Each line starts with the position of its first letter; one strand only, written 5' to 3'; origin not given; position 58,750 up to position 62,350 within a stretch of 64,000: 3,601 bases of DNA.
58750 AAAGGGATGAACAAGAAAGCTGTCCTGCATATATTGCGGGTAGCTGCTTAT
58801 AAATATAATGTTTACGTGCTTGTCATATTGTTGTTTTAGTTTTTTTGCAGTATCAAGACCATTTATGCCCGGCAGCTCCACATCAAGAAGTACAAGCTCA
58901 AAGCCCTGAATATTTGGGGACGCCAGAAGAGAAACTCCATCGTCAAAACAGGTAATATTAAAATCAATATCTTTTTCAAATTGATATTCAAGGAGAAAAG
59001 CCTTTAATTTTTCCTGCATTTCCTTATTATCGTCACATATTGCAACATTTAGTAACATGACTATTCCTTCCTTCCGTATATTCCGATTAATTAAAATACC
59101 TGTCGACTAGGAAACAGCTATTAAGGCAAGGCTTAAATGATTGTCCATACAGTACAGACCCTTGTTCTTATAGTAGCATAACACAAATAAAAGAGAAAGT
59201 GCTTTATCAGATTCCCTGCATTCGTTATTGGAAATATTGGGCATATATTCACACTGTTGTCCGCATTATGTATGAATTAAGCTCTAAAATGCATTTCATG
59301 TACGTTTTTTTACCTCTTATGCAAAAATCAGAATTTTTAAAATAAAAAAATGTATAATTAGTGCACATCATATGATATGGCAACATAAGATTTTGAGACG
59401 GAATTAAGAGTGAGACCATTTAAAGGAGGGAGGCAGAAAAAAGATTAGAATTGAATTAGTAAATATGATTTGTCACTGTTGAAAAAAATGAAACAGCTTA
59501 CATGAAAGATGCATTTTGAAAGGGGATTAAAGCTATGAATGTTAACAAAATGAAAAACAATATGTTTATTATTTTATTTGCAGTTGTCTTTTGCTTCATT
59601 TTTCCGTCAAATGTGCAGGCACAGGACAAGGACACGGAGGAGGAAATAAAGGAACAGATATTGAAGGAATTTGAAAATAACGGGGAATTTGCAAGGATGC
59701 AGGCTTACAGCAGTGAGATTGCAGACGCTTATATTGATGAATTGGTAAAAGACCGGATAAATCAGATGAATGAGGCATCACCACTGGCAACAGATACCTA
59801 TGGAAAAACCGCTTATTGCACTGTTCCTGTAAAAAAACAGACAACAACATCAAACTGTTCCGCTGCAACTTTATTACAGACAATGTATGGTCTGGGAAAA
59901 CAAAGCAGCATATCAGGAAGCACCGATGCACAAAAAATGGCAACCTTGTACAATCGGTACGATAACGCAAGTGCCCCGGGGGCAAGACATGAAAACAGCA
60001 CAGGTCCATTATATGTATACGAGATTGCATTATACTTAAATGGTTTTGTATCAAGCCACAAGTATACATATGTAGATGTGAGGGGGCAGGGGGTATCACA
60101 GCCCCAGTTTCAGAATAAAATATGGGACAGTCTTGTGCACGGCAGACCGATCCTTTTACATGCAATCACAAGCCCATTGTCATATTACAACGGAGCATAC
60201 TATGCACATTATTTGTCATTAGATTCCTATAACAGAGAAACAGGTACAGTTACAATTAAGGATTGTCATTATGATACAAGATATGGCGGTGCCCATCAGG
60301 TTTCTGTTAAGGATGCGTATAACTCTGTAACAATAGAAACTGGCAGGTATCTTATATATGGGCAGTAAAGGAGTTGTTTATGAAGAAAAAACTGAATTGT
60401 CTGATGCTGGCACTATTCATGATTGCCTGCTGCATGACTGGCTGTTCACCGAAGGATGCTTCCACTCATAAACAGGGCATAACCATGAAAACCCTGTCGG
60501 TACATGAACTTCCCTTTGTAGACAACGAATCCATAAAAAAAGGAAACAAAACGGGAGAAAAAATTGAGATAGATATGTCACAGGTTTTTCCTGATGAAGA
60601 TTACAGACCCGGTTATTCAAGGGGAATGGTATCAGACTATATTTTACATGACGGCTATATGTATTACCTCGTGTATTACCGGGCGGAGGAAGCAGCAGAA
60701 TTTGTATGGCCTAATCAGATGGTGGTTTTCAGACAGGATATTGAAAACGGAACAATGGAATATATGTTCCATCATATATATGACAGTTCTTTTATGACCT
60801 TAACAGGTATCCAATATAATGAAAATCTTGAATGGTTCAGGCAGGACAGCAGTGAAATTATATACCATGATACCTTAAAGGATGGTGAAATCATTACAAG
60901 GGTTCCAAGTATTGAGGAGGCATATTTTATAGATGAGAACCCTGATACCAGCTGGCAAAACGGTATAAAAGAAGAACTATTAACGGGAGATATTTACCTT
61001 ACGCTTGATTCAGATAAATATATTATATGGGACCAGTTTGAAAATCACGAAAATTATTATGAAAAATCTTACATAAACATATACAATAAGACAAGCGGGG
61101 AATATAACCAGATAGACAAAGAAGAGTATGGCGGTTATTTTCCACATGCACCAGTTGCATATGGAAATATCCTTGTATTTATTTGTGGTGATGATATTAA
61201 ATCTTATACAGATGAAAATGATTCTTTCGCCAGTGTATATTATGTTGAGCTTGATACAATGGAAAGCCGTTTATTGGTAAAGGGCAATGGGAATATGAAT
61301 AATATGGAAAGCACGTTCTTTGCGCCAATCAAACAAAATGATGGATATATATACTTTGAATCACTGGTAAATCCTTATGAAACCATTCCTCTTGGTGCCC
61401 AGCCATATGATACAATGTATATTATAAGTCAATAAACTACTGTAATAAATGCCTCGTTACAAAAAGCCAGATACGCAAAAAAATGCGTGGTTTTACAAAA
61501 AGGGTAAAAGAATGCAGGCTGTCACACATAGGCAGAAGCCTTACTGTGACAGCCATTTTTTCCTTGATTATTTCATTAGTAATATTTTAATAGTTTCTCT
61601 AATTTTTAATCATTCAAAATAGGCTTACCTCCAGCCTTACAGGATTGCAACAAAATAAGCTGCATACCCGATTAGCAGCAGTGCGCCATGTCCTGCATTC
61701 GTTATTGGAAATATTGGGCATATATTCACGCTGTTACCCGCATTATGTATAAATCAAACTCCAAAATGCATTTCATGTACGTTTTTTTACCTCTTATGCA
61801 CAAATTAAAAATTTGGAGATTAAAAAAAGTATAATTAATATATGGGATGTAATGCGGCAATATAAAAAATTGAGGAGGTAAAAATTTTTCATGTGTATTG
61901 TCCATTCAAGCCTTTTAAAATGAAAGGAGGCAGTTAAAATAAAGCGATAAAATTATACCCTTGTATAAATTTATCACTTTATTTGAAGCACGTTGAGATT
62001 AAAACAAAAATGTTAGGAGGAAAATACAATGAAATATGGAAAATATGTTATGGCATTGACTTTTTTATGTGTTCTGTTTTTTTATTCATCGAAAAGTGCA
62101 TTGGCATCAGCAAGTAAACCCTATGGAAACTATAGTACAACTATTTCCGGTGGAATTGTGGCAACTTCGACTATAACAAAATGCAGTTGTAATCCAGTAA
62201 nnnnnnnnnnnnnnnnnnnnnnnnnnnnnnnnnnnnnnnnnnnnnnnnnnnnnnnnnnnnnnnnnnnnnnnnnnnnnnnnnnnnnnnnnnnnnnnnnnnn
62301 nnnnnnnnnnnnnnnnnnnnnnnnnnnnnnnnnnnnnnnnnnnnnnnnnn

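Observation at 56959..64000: Self-contained LytTR regulon: twin promoters drive a peptidase-lipoprotein operon and a secreted-protein-exporter operon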

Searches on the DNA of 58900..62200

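Call 82: search_rna_families(source=window, start=58900, end=62200, threshold=evalue, max_evalue=1)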
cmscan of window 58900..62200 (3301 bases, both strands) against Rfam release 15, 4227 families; matches with E-value up to 1: 0.
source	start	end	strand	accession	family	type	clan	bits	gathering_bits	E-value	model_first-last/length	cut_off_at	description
